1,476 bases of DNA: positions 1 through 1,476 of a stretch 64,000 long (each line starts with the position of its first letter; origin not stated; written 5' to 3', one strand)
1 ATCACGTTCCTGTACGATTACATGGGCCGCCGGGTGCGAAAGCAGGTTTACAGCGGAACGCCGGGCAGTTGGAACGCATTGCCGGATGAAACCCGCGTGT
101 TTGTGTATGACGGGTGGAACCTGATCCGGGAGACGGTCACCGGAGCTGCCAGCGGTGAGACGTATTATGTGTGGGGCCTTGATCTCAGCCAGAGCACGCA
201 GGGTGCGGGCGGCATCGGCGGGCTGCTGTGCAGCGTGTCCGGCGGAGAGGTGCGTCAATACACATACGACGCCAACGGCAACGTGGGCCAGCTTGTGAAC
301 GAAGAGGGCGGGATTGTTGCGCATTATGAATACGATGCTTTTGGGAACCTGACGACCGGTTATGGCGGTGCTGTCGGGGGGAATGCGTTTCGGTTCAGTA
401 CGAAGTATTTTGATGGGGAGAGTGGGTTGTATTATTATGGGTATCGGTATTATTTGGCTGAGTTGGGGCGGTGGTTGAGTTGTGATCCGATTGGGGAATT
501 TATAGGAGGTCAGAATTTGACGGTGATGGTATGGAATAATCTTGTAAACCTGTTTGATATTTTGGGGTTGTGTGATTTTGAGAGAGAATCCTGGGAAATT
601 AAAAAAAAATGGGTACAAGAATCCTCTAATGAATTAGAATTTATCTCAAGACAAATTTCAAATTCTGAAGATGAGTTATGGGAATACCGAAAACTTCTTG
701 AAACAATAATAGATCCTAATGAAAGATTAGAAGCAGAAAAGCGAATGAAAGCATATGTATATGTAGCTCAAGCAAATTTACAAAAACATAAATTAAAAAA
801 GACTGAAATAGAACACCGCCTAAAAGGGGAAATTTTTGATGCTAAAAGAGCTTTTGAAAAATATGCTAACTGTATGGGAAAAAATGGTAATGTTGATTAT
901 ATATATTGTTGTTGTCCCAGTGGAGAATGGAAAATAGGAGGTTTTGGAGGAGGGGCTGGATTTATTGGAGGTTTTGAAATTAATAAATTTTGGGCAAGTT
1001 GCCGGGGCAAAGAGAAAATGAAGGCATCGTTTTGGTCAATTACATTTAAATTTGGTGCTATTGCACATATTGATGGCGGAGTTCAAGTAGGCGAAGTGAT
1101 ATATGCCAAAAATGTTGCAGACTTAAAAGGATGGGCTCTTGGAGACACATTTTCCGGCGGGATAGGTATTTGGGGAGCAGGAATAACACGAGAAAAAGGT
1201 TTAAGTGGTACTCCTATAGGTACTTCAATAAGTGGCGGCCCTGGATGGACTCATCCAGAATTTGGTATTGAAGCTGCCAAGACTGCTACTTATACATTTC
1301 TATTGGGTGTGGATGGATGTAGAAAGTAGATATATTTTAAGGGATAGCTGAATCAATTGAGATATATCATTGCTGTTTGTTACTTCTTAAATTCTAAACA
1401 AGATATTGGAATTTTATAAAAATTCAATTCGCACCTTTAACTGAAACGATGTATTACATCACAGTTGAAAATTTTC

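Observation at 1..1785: Rhs polymorphic-toxin tip with an AT-rich, glycine-zipper-containing C-terminal domain and a membrane immunity candidate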

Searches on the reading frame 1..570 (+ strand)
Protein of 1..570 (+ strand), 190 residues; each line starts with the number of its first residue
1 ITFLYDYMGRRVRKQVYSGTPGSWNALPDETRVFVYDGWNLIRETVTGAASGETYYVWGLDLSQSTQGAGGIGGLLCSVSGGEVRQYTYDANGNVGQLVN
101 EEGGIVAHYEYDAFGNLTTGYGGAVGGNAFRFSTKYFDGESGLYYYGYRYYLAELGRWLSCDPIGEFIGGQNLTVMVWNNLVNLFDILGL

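Call 18: find_related_loci(query=window:1-570:+, collection=genome_contigs, flank=10000)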
Query window:1-570:+ (190 aa) in genome_contigs; peptide patterns used: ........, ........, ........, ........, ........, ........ (x = any residue, [..] = any of these).
600 stretches matched a pattern (row limit reached: there are more); 414 encode a relative of the query (tblastn E <= 1e-3); the best 80 are kept; 80 distinct loci.
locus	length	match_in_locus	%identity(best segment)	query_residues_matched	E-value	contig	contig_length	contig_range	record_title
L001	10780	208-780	64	1-190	4e-73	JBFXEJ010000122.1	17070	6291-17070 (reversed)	MAG: Desulfococcaceae bacterium isolate CA_2019_TPIn_113 NODE_11194_length_17070_cov_6.705719_TPIn, whole genome shotgun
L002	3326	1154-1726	59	1-190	1e-56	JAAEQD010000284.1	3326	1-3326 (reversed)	MAG: Candidatus Zixiibacteriota bacterium isolate Gpa_9 GpaG_CONTIG3266938, whole genome shotgun sequence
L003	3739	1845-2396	59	8-190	5e-53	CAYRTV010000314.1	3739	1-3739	MAG TPA_asm: uncultured Eubacteriales bacterium isolate binchicken_co8_188 genome assembly, contig: NODE_50111_length_37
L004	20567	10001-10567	58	1-190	5e-50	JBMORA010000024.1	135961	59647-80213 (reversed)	MAG: Thermodesulfobacteriota bacterium isolate Betzabe_MAG168 MAG168_24, whole genome shotgun sequence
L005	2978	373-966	54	1-190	2e-49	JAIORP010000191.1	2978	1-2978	MAG: Candidatus Omnitrophota bacterium isolate SMBSF21 20074_Bin_2_contigs_1_c_000000004219, whole genome shotgun sequen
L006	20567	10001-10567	55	1-189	4e-49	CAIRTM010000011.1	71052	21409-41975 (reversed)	MAG: uncultured delta proteobacterium isolate LaPlata_bin-1461 genome assembly, contig: bin-1461:011/149, whole genome s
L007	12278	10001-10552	54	5-190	7e-47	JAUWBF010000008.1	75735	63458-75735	MAG: Verrucomicrobiota bacterium isolate CSMAG_1313 CSMAG_1313_k141_686268_length_75735_cov_101.0000, whole genome shotg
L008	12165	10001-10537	54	2-189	8e-47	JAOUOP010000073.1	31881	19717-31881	MAG: Myxococcales bacterium isolate 8_1_Oct_SF_Bin19 8_1_Oct_SF_Bin19_scaffold_484_c1, whole genome shotgun sequence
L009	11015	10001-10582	45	1-190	1e-46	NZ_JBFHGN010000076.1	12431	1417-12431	MAG: Pontiella sp. isolate Mix_sand07.2021.05.G.155 k141_738188_length_12431_cov_8.0000, whole genome shotgun sequence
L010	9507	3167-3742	52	1-190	6e-46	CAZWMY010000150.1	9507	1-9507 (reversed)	MAG TPA_asm: uncultured Desulfobacula sp. isolate SRP302447_co1_132 genome assembly, contig: NODE_19271_length_9507_cov_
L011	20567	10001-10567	50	1-190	1e-45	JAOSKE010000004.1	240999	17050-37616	MAG: Kiritimatiellae bacterium isolate FR_21 FR-Kiritimatiellae-1_s4, whole genome shotgun sequence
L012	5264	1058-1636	51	1-190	4e-45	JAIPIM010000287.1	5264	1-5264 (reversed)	MAG: Candidatus Paceibacterota bacterium isolate Tobar13.5m-G74 Tobar13-5m-C15653, whole genome shotgun sequence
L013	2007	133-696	61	1-189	3e-45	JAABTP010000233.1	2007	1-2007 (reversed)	MAG: Desulfobulbaceae bacterium isolate S24.Bin023 NODE_268_length_2007_cov_12.813472, whole genome shotgun sequence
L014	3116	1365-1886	51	3-190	5e-44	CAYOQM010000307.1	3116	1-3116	MAG TPA_asm: uncultured Verrucomicrobiota bacterium isolate SRP272421_co4_538 genome assembly, contig: NODE_123671_lengt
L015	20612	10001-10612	51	1-189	4e-44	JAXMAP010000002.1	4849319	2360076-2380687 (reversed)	MAG: Phycisphaerae bacterium isolate STL-PLA13 C1.27.fa-2, whole genome shotgun sequence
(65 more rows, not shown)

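Call 19: find_homologous_proteins(query=window:1-570:+, max_evalue=1e-10)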
Query window:1-570:+ (190 aa): 1480 proteins with E <= 1e-10 among 1909 candidates; the best 120 are listed.
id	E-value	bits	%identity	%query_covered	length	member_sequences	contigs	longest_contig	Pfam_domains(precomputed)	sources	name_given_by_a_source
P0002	5.1e-76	273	68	99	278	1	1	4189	PF05593.20,PF25023.2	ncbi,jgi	-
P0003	1.5e-63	233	62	96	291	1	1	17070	PF05593.20,PF25023.2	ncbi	ncbi:MAG: RHS repeat domain-containing protein [Desulfococcaceae bacterium]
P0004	1.6e-62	229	62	96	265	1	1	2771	-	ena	-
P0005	4.6e-56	208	55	100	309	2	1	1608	PF05593.20,PF25023.2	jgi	jgi:RHS repeat-associated protein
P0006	1.7e-55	206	56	100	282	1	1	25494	PF25023.2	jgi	jgi:RHS repeat-associated protein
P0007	2.5e-54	202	56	100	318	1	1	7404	PF05593.20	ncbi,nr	ncbi:MAG: RHS repeat-associated core domain-containing protein, partial [Desulfobacterales bacterium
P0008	2.8e-54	202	54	100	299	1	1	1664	-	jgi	jgi:RHS repeat-associated protein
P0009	4.2e-54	202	58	96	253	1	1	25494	PF25023.2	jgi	jgi:RHS repeat-associated protein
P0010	1.4e-53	200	57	91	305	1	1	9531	PF05593.20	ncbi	-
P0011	3.6e-53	199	54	99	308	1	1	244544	PF05593.20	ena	-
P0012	4.0e-53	198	53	100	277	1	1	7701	-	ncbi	-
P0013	3.4e-52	195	53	100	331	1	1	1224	PF05593.20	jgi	jgi:RHS repeat-associated protein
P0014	8.5e-52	194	57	96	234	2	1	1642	PF05593.20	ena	-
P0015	1.3e-51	194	58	85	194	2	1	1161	PF05593.20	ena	-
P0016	1.7e-51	193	60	86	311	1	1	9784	PF05593.20,PF25023.2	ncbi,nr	ncbi:MAG: RHS repeat-associated core domain-containing protein [bacterium]|nr:RHS repeat-associated 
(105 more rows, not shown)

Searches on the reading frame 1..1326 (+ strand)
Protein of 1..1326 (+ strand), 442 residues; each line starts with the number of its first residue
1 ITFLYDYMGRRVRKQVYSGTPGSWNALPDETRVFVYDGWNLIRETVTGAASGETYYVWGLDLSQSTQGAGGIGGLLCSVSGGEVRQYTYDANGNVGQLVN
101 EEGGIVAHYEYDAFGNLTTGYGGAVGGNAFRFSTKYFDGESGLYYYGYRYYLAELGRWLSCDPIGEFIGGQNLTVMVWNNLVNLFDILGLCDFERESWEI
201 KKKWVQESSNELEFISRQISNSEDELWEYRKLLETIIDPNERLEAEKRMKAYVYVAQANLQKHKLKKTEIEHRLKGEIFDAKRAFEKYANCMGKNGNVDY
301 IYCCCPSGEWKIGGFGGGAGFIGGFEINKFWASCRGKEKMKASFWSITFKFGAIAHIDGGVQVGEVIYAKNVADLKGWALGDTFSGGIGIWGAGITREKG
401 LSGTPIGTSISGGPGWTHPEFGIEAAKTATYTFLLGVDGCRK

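Call 5: search_protein_families(library=pfam, proteins=[window:1-1326:+], max_evalue=1)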
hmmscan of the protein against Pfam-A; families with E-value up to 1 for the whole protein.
window:1-1326:+ (442 aa): 2 families
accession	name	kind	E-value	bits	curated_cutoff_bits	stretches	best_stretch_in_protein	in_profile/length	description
PF05593.20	RHS_repeat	-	8.3e-06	26.5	22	2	89-119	1-30/38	RHS Repeat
PF13476.12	AAA_23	-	0.34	12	27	1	184-272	134-191/201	AAA domain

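Call 6: search_protein_families(library=ncbifam, proteins=[window:1-1326:+], max_evalue=1)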
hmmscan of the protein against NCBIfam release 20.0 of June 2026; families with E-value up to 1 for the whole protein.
window:1-1326:+ (442 aa): 3 families
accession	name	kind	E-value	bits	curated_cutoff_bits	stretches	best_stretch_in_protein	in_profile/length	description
TIGR03696.1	Rhs_assc_core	domain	1.9e-18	66.8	32.5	1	111-190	1-76/76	RHS repeat-associated core domain-containing protein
NF041261.1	RHS_core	equivalog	1.6e-08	32.8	2000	2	84-190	1157-1261/1261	RHS element core protein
TIGR01643.1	YD_repeat_2x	repeat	0.00097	19.6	15.8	0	81-95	14-28/42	YD repeat-containing protein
